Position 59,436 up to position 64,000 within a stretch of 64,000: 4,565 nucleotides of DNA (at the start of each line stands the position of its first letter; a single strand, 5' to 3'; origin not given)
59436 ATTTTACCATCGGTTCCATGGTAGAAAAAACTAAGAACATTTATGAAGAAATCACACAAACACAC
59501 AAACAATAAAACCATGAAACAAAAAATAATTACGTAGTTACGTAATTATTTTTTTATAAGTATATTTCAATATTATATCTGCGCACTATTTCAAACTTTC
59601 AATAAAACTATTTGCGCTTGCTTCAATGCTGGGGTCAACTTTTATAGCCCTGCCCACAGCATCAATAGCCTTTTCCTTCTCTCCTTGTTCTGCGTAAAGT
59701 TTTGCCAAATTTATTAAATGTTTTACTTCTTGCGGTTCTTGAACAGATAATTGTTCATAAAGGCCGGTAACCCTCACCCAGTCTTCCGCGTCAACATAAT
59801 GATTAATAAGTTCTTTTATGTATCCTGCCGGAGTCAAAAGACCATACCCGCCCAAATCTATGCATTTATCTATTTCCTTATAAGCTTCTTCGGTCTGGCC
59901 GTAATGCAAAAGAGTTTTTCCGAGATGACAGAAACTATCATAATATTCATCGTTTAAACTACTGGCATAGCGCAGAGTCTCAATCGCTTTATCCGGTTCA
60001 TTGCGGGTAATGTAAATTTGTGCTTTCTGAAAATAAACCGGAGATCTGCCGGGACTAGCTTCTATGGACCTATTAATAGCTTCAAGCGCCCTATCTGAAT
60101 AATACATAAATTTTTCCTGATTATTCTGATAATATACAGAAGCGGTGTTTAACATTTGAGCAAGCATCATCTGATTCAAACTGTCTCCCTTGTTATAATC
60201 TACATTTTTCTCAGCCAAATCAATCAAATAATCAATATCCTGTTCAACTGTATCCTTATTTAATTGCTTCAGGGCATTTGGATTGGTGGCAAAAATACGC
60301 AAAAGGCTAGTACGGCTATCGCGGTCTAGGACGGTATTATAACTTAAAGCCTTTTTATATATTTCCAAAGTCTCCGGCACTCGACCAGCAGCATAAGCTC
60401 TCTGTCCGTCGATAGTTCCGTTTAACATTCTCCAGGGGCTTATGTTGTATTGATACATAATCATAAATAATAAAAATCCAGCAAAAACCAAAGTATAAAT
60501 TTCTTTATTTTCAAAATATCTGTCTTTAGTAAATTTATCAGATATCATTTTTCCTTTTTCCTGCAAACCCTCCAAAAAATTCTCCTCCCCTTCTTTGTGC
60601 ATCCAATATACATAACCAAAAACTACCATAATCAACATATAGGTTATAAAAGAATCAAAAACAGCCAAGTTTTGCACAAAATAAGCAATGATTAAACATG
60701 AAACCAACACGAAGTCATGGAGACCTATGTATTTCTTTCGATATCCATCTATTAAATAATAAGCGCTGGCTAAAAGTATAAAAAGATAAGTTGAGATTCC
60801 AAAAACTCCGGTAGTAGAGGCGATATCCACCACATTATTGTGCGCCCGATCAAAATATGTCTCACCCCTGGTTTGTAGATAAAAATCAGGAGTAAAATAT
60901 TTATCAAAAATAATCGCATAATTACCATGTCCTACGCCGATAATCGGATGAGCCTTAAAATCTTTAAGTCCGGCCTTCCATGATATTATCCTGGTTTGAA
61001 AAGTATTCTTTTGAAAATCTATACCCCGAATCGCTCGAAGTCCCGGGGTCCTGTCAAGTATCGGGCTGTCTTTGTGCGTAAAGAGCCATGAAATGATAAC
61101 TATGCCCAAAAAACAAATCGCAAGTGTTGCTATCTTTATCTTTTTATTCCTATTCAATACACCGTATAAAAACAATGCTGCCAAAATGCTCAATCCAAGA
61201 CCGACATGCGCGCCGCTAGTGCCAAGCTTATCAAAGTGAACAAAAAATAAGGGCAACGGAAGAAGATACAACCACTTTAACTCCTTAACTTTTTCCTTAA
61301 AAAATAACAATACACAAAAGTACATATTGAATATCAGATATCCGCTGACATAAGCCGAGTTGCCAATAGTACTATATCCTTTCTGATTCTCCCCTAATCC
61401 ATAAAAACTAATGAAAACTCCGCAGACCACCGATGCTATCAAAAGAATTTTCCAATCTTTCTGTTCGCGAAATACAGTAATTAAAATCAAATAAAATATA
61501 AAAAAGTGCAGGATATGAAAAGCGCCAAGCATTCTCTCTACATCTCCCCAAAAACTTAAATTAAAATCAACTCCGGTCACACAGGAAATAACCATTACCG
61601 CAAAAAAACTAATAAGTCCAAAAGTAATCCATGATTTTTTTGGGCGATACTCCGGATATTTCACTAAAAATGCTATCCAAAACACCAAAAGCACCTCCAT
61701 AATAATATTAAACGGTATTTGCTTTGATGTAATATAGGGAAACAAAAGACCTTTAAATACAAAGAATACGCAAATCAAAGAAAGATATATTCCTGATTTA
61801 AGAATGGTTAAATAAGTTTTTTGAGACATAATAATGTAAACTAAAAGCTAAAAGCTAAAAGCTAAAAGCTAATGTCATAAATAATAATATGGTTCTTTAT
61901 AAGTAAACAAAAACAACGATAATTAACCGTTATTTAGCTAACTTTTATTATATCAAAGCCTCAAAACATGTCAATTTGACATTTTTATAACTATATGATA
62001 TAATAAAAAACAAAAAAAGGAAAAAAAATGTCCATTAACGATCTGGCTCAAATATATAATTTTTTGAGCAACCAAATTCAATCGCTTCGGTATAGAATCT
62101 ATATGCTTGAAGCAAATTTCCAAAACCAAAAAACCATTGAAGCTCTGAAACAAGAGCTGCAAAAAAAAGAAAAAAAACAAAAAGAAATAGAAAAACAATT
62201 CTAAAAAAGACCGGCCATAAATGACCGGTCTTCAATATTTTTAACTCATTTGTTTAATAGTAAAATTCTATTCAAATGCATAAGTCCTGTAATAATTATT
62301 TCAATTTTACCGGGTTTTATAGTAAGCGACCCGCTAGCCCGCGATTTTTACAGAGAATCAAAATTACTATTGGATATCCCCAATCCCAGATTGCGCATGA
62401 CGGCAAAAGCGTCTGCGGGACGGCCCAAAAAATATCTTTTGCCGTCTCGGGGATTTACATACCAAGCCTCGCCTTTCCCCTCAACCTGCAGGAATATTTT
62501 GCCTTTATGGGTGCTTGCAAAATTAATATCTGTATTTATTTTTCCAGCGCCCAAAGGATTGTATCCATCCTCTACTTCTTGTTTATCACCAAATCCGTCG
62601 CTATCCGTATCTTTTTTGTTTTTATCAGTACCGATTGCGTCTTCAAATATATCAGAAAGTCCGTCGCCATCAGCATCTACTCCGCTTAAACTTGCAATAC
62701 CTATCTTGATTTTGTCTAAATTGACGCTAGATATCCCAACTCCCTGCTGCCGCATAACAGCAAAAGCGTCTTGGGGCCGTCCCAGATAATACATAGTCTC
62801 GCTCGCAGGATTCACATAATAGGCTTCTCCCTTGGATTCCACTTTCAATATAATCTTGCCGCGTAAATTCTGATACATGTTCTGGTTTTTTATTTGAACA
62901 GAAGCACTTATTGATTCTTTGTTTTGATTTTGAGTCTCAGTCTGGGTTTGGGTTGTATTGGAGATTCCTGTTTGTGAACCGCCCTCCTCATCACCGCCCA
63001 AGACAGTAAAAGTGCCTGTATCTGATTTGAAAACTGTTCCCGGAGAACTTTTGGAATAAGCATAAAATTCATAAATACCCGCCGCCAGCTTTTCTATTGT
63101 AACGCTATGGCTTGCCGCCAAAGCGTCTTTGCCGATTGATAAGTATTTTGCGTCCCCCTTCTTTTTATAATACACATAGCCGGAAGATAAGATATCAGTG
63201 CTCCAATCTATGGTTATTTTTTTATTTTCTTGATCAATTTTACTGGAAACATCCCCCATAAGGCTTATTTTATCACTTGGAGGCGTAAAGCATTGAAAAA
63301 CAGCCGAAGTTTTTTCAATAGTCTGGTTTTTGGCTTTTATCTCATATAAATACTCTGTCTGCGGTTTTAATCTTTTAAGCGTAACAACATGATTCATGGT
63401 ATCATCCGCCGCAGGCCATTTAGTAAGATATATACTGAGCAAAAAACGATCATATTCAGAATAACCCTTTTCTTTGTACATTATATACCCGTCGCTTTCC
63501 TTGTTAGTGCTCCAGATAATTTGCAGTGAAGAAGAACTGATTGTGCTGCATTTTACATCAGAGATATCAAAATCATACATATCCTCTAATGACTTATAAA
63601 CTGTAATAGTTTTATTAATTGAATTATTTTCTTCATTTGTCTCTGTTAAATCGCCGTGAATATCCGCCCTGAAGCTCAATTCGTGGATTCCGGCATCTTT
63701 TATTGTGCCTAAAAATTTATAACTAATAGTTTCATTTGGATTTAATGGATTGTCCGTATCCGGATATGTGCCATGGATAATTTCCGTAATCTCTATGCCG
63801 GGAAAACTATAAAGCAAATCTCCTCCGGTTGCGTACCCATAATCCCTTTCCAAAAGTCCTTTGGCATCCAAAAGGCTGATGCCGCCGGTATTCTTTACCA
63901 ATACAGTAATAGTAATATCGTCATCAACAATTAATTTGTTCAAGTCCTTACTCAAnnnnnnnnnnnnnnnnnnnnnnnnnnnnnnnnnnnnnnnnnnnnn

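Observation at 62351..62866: A roughly 50-aa repeat (G-[KR]-I-x-L-x-V-E-x(2)-G-E-A-[WY]-Y-[VI]-N-P...Y-[FY]-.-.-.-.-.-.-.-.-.-[VI]-M-[RQ]...G-x-G-I-[ST]) shared by two secreted proteins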

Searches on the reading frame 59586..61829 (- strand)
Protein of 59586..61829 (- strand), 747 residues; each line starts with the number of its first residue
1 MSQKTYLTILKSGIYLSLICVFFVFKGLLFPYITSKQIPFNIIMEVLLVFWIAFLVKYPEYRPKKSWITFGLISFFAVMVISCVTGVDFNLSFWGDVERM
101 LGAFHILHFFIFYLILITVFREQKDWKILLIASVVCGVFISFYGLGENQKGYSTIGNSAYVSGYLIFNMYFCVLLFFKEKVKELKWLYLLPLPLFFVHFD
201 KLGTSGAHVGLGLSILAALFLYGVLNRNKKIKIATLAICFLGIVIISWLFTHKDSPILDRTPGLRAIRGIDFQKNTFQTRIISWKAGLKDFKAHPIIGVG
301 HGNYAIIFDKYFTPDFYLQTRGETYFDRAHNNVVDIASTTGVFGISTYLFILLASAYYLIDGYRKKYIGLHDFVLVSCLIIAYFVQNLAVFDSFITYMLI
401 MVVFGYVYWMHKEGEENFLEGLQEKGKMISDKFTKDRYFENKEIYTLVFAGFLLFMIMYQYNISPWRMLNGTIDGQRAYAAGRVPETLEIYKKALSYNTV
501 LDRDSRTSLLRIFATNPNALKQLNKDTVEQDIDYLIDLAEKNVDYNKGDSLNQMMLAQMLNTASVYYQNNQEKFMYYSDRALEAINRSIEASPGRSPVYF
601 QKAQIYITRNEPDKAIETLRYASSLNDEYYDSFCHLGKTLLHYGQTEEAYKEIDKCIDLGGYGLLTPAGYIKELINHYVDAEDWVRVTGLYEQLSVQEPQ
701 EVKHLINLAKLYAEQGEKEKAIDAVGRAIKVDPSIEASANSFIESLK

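Call 36: search_protein_families(library=pfam, proteins=[window:59586-61829:-], max_evalue=0.0001)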
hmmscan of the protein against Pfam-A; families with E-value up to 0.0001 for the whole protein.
window:59586-61829:- (747 aa): 13 families
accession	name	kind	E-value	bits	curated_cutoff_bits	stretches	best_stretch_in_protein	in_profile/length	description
PF04932.20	Wzy_C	-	2.7e-15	56.9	31.7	1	207-348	18-148/149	O-Antigen ligase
PF07719.23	TPR_2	-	1.1e-11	44.3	27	0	705-734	4-33/34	Tetratricopeptide repeat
PF00515.34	TPR_1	-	1.7e-11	43.9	27.8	0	705-734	4-33/34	Tetratricopeptide repeat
PF13431.12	TPR_17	-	7.5e-11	41.9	24.4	0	586-617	3-34/34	Tetratricopeptide repeat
PF14559.12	TPR_19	-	4.2e-10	40.3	25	0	579-620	8-49/68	Tetratricopeptide repeat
PF13181.12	TPR_8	-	4.2e-10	39.4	25.7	0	706-734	5-33/34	Tetratricopeptide repeat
PF13428.12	TPR_14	-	3.2e-07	30.8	23.5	0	706-734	5-33/44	Tetratricopeptide repeat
PF13424.12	TPR_12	-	4.9e-07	30.3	30.1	0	699-732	42-75/77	Tetratricopeptide repeat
PF13371.12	TPR_9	-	1e-05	25.9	35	0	678-734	5-61/73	Tetratricopeptide repeat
PF13432.12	TPR_16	-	1.9e-05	25.4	32.7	0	690-729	19-57/65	Tetratricopeptide repeat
PF12569.14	NatA_aux_su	-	2.2e-05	24.1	33.3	0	555-653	186-283/515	N-terminal acetyltransferase A, auxiliary subunit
PF12895.13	ANAPC3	-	3.5e-05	24.4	27.2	0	570-656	4-82/82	Anaphase-promoting complex, cyclosome, subunit 3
PF13414.12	TPR_11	-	5e-05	23.3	26.8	0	604-640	2-38/42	TPR repeat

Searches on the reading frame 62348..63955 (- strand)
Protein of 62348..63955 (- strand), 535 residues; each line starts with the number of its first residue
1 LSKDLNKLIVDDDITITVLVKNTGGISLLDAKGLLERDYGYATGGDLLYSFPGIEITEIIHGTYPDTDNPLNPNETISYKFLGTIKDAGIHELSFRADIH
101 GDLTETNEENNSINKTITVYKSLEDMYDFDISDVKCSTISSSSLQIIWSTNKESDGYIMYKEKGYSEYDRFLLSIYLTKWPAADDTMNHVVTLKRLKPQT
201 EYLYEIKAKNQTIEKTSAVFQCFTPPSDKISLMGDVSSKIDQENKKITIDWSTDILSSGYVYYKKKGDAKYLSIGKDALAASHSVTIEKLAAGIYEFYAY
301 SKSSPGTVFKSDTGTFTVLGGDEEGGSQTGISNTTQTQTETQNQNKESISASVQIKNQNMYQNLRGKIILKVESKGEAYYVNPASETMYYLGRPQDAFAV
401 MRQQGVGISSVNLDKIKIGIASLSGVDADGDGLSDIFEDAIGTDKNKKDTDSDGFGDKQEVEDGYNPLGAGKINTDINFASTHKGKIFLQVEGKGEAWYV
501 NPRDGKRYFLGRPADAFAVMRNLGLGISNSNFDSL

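Call 3: search_protein_families(library=pfam, proteins=[window:62348-63955:-], max_evalue=1)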
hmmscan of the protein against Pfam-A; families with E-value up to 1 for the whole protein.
window:62348-63955:- (535 aa): 7 families
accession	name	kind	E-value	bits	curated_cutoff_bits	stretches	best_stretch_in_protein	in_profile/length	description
PF16656.11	Pur_ac_phosph_N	-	5.3e-08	33.8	30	1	140-221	11-90/93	Purple acid Phosphatase, N-terminal domain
PF07705.17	CARDB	-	7.2e-07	29.8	22.7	1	7-114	14-100/101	CARDB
PF00041.27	fn3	-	1.1e-06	29.1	25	1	132-218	4-79/84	Fibronectin type III domain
PF18884.5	TSP3_bac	-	0.0022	18.3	25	1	427-444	1-18/22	Bacterial TSP3 repeat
PF05271.16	Tobravirus_2B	-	0.055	13.8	22.5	0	257-292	75-110/117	Tobravirus 2B protein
PF25059.1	FN3_DSCAM-DSCAML_C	-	0.071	13.9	39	0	185-212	41-68/89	DSCAM/DSCAML C-terminal Fn3-like domain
PF24246.1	SH3b_T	-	0.14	12.9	27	1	106-149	25-68/74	SH3b_T domain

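Call 4: search_protein_families(library=ncbifam, proteins=[window:62348-63955:-], max_evalue=1)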
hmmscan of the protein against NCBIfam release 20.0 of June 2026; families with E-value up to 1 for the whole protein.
window:62348-63955:- (535 aa): 2 families
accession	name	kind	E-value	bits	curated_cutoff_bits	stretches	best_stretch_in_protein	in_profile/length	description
NF033765.2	gliding_CglD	equivalog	3.1e-06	25.3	400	1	417-463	256-302/1124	adventurous gliding motility lipoprotein CglD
NF047639.1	throspo3_MtsD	equivalog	0.0024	16.1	800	1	425-471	458-504/651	cell-cell cohesion protein MtsD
